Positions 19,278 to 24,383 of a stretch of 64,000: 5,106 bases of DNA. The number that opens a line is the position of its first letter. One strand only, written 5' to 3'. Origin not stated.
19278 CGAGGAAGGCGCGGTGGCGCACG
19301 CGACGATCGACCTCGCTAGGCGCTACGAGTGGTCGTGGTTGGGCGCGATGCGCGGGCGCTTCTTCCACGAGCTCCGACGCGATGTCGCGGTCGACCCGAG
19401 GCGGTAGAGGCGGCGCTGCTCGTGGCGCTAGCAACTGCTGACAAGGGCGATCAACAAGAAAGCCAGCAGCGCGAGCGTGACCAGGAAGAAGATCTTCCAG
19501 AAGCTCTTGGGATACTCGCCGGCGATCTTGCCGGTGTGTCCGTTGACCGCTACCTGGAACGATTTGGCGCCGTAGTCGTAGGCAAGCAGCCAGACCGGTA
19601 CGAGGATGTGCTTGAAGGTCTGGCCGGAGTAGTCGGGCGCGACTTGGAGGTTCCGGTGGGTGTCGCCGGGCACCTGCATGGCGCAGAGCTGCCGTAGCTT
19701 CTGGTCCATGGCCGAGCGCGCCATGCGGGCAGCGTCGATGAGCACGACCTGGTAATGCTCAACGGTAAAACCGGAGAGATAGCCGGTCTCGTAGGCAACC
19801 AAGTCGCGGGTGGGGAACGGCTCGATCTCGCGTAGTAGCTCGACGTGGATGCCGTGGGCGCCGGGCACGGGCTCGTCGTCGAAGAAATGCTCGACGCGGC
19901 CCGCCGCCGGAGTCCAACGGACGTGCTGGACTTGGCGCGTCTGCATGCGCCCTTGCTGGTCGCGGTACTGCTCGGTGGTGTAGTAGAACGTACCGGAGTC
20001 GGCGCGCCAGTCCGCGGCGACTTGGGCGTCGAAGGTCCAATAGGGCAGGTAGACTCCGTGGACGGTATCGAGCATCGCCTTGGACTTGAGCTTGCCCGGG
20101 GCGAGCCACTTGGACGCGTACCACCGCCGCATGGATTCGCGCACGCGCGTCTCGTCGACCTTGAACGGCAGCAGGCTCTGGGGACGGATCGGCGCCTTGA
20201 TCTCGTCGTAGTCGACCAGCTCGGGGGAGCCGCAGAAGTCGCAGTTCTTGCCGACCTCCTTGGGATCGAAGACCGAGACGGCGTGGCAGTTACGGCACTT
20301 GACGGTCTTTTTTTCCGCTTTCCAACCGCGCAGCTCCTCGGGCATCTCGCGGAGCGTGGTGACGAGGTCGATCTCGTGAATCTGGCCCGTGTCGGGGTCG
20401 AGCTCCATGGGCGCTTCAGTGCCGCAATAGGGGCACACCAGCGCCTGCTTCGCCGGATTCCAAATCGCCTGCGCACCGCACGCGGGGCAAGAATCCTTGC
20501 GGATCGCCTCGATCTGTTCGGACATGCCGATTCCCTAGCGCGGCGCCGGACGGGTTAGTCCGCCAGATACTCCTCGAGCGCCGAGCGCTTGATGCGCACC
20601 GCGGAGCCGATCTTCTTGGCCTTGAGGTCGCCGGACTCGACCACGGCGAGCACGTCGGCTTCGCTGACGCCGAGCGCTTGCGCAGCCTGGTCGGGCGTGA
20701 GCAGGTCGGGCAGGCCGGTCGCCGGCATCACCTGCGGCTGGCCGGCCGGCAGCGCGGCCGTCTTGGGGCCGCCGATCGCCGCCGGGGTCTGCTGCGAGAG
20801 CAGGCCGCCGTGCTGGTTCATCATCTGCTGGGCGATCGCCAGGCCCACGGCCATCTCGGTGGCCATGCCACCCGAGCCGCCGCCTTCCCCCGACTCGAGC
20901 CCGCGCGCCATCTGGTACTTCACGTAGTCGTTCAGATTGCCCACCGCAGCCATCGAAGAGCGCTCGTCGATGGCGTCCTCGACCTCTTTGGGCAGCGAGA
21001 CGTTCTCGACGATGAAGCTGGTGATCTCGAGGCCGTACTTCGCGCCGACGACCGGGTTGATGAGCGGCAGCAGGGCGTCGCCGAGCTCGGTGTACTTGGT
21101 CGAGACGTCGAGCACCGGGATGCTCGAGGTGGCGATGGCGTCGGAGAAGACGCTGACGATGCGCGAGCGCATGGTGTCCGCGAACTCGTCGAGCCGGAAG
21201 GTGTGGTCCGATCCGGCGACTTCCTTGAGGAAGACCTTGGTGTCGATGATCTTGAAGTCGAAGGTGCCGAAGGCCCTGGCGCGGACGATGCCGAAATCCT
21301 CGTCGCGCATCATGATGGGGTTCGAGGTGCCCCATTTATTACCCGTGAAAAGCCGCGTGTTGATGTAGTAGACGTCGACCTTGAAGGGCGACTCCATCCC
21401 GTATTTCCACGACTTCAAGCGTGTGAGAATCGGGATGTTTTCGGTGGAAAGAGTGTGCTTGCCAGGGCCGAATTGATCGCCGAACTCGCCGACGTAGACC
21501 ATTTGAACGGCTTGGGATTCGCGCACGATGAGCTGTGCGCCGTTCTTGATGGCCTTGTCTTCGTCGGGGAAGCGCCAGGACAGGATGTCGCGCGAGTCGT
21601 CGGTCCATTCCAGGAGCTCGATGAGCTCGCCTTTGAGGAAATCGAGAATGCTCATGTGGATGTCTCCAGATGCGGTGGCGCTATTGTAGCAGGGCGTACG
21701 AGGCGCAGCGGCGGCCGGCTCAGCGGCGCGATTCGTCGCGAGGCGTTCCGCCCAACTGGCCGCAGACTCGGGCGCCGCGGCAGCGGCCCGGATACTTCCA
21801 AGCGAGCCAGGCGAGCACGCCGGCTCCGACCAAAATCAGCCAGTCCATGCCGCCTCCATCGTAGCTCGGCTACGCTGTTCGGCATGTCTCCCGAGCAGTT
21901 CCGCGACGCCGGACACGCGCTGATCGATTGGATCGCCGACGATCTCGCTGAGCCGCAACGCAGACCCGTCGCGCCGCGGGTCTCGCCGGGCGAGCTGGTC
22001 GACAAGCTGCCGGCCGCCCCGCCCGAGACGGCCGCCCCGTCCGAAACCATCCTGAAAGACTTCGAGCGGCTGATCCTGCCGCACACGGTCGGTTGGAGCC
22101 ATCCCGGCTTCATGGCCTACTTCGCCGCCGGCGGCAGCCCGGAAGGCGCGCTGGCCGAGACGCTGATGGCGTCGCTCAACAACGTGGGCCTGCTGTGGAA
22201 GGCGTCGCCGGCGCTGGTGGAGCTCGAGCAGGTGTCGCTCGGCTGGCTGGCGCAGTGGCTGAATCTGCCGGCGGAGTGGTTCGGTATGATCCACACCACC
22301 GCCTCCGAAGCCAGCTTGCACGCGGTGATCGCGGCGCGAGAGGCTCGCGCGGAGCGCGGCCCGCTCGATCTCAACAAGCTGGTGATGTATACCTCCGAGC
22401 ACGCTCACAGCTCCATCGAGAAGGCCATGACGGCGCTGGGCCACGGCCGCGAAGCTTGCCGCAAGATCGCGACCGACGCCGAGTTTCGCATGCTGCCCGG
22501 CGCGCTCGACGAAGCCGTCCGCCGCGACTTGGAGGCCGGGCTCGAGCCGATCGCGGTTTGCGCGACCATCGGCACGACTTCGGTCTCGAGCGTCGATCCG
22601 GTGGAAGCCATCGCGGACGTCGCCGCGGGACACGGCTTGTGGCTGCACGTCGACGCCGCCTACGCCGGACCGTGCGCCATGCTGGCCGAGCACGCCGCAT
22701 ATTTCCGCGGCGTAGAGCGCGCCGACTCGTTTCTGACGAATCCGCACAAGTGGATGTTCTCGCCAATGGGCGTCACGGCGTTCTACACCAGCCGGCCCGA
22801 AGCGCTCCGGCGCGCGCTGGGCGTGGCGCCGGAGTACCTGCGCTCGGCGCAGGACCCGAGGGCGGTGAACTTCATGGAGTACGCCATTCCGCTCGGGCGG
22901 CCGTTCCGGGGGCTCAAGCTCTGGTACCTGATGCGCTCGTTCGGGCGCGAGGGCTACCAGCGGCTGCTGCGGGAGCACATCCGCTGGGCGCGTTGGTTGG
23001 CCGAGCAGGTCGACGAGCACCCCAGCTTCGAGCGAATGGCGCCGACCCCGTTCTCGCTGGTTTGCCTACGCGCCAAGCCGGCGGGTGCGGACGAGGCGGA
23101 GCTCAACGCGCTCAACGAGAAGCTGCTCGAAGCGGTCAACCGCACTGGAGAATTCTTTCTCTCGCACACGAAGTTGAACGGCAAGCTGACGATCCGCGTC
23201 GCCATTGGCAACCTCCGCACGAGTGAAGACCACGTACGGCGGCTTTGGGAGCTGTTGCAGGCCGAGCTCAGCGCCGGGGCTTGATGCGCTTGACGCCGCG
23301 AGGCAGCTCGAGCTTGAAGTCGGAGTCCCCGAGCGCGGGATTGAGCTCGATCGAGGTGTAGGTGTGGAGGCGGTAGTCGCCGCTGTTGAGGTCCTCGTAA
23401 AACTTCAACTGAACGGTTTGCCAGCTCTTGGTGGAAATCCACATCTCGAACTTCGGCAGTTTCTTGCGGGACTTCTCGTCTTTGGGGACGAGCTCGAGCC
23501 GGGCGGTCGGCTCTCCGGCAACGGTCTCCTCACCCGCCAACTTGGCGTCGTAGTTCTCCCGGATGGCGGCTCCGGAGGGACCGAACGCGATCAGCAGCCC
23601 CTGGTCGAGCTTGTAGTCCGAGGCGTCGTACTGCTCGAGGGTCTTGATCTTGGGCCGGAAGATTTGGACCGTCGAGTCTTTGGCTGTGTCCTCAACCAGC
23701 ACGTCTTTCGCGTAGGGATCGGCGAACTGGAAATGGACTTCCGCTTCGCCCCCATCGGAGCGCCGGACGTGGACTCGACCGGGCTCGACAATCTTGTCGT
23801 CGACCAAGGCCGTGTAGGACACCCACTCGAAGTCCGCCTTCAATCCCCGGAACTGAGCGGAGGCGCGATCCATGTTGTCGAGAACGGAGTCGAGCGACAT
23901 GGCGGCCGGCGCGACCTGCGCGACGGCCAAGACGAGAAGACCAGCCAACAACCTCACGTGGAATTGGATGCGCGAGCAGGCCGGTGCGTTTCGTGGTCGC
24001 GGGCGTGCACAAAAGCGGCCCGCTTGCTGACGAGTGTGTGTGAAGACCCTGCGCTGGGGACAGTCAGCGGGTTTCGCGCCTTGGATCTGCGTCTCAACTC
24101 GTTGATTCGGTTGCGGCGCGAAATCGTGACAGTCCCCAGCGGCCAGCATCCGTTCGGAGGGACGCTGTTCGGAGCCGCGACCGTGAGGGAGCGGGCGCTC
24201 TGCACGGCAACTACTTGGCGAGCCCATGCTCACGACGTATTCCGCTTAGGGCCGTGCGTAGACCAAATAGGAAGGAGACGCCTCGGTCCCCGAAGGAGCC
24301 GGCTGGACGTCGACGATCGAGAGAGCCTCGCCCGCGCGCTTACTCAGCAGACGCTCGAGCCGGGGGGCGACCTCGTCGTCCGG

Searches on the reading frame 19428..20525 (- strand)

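Call 10: search_protein_families(library=pfam, proteins=[window:19428-20525:-], max_evalue=0.001)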
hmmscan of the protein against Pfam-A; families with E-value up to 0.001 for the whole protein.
window:19428-20525:- (365 aa): 1 family
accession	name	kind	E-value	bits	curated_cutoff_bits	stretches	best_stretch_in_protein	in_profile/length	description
PF14354.12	Lar_restr_allev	-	0.00083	20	28.6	0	29-86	4-38/58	Restriction alleviation protein Lar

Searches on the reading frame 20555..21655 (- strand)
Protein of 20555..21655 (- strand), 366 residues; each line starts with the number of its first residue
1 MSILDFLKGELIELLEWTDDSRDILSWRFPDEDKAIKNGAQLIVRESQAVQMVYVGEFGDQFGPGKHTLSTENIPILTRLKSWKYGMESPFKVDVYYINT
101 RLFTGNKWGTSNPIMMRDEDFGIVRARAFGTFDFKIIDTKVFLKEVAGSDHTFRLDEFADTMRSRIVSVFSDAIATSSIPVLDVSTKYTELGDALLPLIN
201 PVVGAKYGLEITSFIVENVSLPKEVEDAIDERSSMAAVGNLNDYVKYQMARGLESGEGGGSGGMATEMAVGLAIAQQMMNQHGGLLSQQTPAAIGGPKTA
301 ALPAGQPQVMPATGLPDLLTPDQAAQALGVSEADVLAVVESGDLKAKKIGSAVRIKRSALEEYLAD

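Call 10: search_protein_families(library=pfam, proteins=[window:20555-21655:-], max_evalue=0.001)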
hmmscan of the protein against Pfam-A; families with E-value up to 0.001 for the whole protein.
window:20555-21655:- (366 aa): 3 families
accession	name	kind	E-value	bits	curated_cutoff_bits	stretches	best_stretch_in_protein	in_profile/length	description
PF13421.11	Band_7_1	-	1.2e-78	264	24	1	27-236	2-210/211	SPFH domain-Band 7 family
PF12728.13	HTH_17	-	3.7e-11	43.6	27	1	318-365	1-48/51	Helix-turn-helix domain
PF01145.31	Band_7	-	4.1e-06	27.4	23.6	1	55-233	14-159/176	SPFH domain / Band 7 family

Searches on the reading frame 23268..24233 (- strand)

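Call 10: search_protein_families(library=pfam, proteins=[window:23268-24233:-], max_evalue=0.001)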
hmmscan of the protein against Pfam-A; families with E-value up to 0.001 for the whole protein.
window:23268-24233:- (321 aa): 2 families
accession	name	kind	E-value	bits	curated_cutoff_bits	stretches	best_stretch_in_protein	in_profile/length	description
PF17131.11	LolA_like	-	6.4e-07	29.6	30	1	225-282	68-124/184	Outer membrane lipoprotein-sorting protein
PF03888.20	MucB_RseB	-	2.2e-05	24.6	22.3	1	201-253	74-126/178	MucB/RseB N-terminal domain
